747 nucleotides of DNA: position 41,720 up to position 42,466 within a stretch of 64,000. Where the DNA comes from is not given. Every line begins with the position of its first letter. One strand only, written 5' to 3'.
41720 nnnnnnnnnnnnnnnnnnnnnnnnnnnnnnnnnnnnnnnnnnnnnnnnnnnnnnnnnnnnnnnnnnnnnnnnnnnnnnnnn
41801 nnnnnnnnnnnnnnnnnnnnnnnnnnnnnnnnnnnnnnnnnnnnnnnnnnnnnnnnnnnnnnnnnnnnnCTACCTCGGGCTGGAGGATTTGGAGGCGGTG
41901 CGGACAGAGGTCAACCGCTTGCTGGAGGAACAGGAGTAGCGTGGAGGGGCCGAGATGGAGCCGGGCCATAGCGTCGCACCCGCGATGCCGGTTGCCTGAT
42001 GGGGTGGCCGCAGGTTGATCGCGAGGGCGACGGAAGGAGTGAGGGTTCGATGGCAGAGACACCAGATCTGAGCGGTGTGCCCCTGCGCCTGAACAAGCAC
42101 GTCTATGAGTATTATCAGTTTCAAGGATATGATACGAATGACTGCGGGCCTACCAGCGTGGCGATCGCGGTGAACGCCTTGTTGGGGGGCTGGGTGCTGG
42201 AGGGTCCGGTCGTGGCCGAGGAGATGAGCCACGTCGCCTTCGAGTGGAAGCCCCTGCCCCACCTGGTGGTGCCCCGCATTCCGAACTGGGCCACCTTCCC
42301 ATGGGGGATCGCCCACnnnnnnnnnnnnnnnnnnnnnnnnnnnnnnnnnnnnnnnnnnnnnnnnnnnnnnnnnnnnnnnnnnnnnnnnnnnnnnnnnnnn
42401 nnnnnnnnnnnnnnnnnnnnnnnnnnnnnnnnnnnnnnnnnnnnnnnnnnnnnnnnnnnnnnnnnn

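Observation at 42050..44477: Unrelated gene set (C39-like Cys peptidase, DsrE-like, palindromic tandem repeat, small ORF, DUF4013-like membrane protein) wedged between nrdR and nrdJ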

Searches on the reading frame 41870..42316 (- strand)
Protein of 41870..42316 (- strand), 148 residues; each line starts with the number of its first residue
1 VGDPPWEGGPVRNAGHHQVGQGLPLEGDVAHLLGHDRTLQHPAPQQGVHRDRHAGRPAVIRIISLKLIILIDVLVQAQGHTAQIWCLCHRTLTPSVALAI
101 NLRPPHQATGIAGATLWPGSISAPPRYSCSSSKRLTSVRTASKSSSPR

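Call 66: search_protein_families(library=pfam, proteins=[window:41870-42316:-], max_evalue=0.01)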
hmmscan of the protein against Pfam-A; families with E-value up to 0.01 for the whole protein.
window:41870-42316:- (148 aa): 0 families
